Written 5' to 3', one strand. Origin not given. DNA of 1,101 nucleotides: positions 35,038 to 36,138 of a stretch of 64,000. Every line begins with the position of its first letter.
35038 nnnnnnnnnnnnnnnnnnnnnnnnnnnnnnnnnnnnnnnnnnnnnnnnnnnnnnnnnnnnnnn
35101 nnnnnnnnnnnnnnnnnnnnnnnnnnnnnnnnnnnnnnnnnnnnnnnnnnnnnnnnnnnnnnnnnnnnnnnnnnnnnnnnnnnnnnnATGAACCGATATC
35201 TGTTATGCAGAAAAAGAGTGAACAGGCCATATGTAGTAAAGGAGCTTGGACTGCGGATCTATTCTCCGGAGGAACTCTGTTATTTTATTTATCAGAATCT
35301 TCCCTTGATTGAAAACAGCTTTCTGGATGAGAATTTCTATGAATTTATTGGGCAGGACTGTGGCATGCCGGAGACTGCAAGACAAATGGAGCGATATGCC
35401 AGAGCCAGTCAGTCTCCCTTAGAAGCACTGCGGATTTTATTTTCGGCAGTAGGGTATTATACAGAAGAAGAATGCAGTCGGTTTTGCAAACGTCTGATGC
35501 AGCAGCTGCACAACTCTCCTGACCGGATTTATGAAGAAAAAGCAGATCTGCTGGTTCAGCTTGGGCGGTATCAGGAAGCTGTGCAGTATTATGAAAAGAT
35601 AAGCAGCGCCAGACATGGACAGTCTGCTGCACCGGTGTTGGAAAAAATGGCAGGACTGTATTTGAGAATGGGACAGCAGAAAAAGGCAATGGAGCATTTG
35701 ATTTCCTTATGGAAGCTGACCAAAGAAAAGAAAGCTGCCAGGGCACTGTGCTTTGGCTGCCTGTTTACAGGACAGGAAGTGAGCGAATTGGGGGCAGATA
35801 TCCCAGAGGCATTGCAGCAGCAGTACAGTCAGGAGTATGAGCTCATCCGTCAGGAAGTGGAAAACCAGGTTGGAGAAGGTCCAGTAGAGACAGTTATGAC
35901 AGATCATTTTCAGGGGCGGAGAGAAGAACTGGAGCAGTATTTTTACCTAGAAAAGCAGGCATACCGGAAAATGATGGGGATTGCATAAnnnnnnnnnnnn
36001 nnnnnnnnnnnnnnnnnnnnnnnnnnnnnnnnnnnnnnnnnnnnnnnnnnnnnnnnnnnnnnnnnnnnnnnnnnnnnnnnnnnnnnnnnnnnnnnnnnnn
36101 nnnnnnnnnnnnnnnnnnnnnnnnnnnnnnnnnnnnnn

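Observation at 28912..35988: Uncharacterised operon: 1073-aa helical protein, SBD-less Hsp70/actin-fold ATPase and TPR protein, downstream of a coiled-coil pyruvyl-transferase-like gene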

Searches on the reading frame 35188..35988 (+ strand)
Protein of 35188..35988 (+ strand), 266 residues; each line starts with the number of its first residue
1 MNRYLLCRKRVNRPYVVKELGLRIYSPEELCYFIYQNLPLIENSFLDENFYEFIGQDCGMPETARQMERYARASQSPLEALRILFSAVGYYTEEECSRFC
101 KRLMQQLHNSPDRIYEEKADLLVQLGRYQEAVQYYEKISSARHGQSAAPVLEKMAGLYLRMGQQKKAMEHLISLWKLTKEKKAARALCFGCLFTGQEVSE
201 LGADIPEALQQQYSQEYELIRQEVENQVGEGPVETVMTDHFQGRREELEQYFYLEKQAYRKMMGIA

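Call 3: search_protein_families(library=pfam, proteins=[window:35188-35988:+], max_evalue=0.1)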
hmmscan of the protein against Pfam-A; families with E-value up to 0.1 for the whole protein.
window:35188-35988:+ (266 aa): 19 families
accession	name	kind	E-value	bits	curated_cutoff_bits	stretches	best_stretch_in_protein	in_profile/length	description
PF13181.12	TPR_8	-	9.8e-07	28.9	25.7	1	113-138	2-27/34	Tetratricopeptide repeat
PF13424.12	TPR_12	-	6.7e-06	26.6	30.1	1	114-171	5-68/77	Tetratricopeptide repeat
PF07719.23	TPR_2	-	5.6e-05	23.4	27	1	114-137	3-26/34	Tetratricopeptide repeat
PF21545.3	T7SS_EccA1_N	-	0.00012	22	27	1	122-187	178-244/272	T7SS, ESX-1 secretion system protein EccA1, N-terminal domain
PF14559.12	TPR_19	-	0.00013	22.6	25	1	122-183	1-60/68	Tetratricopeptide repeat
PF12895.13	ANAPC3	-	0.00019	22.1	27.2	0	99-138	11-49/82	Anaphase-promoting complex, cyclosome, subunit 3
PF13428.12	TPR_14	-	0.00022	22.1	23.5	1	114-141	3-30/44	Tetratricopeptide repeat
PF25068.1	ARM_TT21_4th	-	0.00063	20.5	30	1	122-176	9-60/153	Tetratricopeptide repeat protein 21 forth ARM domain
PF14938.12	SNAP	-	0.001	19.1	25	1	110-143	153-186/282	Soluble NSF attachment protein, SNAP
PF00515.34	TPR_1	-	0.0021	18.2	27.8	1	117-137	6-26/34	Tetratricopeptide repeat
PF13174.12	TPR_6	-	0.0026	18.8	26.3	0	119-138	7-26/33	Tetratricopeptide repeat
PF13176.12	TPR_7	-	0.0069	16.9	27.9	1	119-137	6-24/36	Tetratricopeptide repeat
PF03704.23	BTAD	-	0.0078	17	22.1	1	70-174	15-122/146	Bacterial transcriptional activator domain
PF17004.11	SRP_TPR_like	-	0.016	15.7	35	1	117-208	19-79/109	Putative TPR-like repeat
PF13374.12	TPR_10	-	0.018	15.5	27.5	0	119-137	9-27/42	Tetratricopeptide repeat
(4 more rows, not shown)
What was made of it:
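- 35188..35988 (+): Third protein, 266 aa. Conserved N-terminal domain at aa 1-95 (35188-35472) with the motif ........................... Two to three TPR motifs at about aa 100-190 (35485-35757). C-terminal helical region ending in a WK.EYR motif. Pfam TPR hits (call 3).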

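Call 4: search_protein_families(library=ncbifam, proteins=[window:35188-35988:+], max_evalue=0.1)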
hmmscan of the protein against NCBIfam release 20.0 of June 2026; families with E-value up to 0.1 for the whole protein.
window:35188-35988:+ (266 aa): 7 families
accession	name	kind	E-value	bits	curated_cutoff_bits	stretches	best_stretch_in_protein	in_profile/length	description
NF052415.1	T3SS_chap_SctY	equivalog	0.0015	19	70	1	149-197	7-56/106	type III secretion apparatus assembly chaperone SctY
NF047481.1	lipo_LIC12587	subfamily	0.0019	17.6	200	1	113-179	59-125/213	LIC12587 family lipoprotein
TIGR03486.1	cas_csx13_C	hypoth_equivalog_domain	0.0036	17.7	47.4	1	101-189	51-145/152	CRISPR-associated protein Cas8a1/Csx13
NF040959.1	MamA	equivalog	0.005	16.3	200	1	112-182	37-105/204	magnetosome protein MamA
TIGR02552.1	LcrH_SycD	equivalog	0.0065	16.2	104.8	1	123-184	63-122/136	SycD/LcrH family type III secretion system chaperone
NF047507.1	TPR_BatC_Lepto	exception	0.013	15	175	1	118-185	64-133/214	TPR repeat-containing protein BatC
TIGR02917.1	PEP_TPR_lipo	equivalog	0.014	13.2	312.2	1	105-184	594-671/899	XrtA/PEP-CTERM system TPR-repeat protein PrsT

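Call 6: search_protein_families(library=padloc, proteins=[window:35188-35988:+], max_evalue=0.1)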
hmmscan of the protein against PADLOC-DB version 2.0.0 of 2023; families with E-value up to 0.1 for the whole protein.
window:35188-35988:+ (266 aa): 2 families
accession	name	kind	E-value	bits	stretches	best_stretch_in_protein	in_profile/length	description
PDLC00965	Cas8a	-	0.00096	17.7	1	101-189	51-145/152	"CRISPR-associated protein Cas8a1/Csx13, MYXAN subtype, C-terminal region"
PDLC01327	Cas8b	-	0.0013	17.1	1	101-189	46-133/140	CAS-I-B; effector_LS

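Call 23: find_homologous_proteins(query=window:35188-35988:+)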
Query window:35188-35988:+ (266 aa): 5 proteins with E <= 0.001 among 963 candidates.
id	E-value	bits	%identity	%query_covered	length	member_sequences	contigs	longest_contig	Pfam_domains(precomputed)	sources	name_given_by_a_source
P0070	6.5e-160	549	93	100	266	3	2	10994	PF13181.13,PF07719.24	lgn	-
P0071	1.2e-131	456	77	100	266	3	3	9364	PF14559.13,PF00515.35,PF13424.13,PF13181.13,PF07719.24,PF13374.13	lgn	-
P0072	2.9e-130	451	77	100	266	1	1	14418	PF14559.13,PF00515.35,PF13424.13,PF13181.13,PF07719.24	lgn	-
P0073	4.7e-124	431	73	100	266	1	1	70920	PF14559.13,PF25068.3,PF13424.13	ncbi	-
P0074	2.3e-93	331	57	100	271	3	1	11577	-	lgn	-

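Call 65: search_solved_structures(query=A6, max_evalue=10, show_alignments=1)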
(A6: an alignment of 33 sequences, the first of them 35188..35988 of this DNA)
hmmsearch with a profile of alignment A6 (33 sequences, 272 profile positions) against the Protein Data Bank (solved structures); distinct sequences matched with E-value up to 10: 205 (the best 60 are shown).
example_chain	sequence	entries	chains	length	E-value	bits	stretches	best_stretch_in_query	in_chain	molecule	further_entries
9qhb_A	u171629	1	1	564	1.2e-36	130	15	122-192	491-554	Engineered tetratricopeptide repeat protein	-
8bu0_A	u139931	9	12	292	5.4e-24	88.5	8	121-187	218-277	Consensus tetratricopeptide repeat protein | Crystal structure of an 8-repeat consensus TPR superhelix with Zinc. | Monomer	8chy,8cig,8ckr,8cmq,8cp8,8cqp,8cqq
9qhc_A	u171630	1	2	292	8.7e-21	78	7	121-185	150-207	Engineered tetratricopeptide repeat protein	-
2fo7_A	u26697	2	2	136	2.7e-13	53.4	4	121-184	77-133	SYNTHETIC CONSENSUS TPR PROTEIN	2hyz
8ch0_A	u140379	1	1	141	3.1e-13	53.3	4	154-185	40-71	Consensus tetratricopeptide repeat protein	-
7obi_A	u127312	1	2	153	6.5e-13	52.2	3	120-186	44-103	CTPR-rv4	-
9gzg_A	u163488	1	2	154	1.3e-12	51.2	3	114-185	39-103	Engineered CTPR protein with glutamic acids for conductivity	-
1na0_A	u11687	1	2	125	5.1e-12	49.2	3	154-192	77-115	designed protein CTPR3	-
3kd7_A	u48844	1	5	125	1.2e-11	48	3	123-192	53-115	CTPR390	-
2wqh_A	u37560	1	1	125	6.3e-11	45.7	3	154-192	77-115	CTPR3Y3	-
7kw7_E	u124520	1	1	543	2.2e-09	40.6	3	112-203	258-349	Stress-induced-phosphoprotein 1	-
8ump_A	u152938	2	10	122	1.4e-08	38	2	120-186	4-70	T33-ml35-redesigned-TPR-domain-fold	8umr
1na3_A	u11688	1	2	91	1.7e-08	37.7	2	154-192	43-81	designed protein CTPR2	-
9pkq_A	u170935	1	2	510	4.7e-08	36.3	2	113-214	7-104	Mitochondrial import receptor subunit TOM70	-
7kdt_A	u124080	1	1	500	6.4e-08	35.8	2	113-214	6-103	Mitochondrial import receptor subunit TOM70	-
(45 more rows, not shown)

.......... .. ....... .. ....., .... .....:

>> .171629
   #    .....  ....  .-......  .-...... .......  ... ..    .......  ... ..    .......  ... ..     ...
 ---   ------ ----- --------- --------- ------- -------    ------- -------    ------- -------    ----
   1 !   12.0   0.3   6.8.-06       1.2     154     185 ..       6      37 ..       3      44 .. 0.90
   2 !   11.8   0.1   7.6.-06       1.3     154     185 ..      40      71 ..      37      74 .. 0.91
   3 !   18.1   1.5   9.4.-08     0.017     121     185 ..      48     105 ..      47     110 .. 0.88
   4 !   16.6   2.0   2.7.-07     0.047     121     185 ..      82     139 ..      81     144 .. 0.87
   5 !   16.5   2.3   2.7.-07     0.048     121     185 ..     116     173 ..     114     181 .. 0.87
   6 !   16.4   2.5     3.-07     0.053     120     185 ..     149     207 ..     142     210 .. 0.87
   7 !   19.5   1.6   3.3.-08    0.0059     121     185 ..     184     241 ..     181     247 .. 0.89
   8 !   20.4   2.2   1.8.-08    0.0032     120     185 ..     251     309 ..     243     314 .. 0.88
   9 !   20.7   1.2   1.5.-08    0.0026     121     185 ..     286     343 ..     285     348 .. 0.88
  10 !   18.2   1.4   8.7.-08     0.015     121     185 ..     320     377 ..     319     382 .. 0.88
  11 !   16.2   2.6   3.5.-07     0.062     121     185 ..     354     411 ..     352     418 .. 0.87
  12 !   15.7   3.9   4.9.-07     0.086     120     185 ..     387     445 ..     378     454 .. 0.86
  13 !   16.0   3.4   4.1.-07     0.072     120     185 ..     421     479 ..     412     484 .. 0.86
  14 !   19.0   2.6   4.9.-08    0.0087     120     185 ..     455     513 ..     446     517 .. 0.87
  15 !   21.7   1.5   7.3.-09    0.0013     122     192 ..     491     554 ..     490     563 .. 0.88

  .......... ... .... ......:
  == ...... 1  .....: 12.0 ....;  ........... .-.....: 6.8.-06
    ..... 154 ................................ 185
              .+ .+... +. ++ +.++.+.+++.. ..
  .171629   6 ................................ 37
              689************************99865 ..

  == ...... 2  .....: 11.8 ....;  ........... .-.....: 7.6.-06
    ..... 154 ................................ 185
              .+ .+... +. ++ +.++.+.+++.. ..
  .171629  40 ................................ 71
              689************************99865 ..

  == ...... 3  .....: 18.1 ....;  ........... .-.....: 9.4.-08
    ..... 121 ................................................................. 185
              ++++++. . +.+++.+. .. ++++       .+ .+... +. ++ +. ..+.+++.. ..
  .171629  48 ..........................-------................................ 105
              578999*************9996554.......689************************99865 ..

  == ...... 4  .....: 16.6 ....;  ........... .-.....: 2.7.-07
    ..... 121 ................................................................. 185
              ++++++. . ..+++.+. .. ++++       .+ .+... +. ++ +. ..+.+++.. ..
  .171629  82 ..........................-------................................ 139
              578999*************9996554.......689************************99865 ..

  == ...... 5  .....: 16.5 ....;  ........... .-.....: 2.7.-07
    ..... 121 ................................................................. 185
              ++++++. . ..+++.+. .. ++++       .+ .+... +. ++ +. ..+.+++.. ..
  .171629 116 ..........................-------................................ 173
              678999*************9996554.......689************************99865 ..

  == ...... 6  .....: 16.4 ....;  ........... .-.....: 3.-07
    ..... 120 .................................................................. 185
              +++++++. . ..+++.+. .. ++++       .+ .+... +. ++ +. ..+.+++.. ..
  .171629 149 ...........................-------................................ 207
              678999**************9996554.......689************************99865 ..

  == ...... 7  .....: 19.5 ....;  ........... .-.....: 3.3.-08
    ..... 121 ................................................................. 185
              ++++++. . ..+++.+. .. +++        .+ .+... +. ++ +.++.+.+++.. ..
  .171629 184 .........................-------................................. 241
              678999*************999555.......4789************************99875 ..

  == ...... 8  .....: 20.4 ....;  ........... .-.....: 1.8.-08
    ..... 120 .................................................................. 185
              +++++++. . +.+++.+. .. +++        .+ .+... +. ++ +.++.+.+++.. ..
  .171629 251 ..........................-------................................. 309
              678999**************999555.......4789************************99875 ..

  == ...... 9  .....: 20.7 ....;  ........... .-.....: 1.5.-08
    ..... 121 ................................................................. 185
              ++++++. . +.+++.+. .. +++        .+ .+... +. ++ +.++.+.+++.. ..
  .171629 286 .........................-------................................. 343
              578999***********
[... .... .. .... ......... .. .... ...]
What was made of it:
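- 35188..35988 (+): Profile against PDB: TPR proteins; the best natural hits are HOP/STI1 2e-9, TOM70 5e-8, FKBP51 1e-6 and CHIP 4e-6 (call 65).
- Closest known: TPR co-chaperones of Hsp70/Hsp90. Same: The third protein's TPR region is most similar, among natural PDB proteins, to these three-TPR domains (E 2e-9 to 4e-6, call 65).
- Checked: Gene 4 is TPR-like (TPR_8 E 1e-6, call 3; family profile against PDB sequences hits TPR proteins down to E 1e-36, call 65).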

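Call 77: search_protein_families(library=phrogs, proteins=[window:35188-35988:+], max_evalue=0.001)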
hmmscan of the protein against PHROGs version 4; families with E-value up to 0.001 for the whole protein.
window:35188-35988:+ (266 aa): 0 families
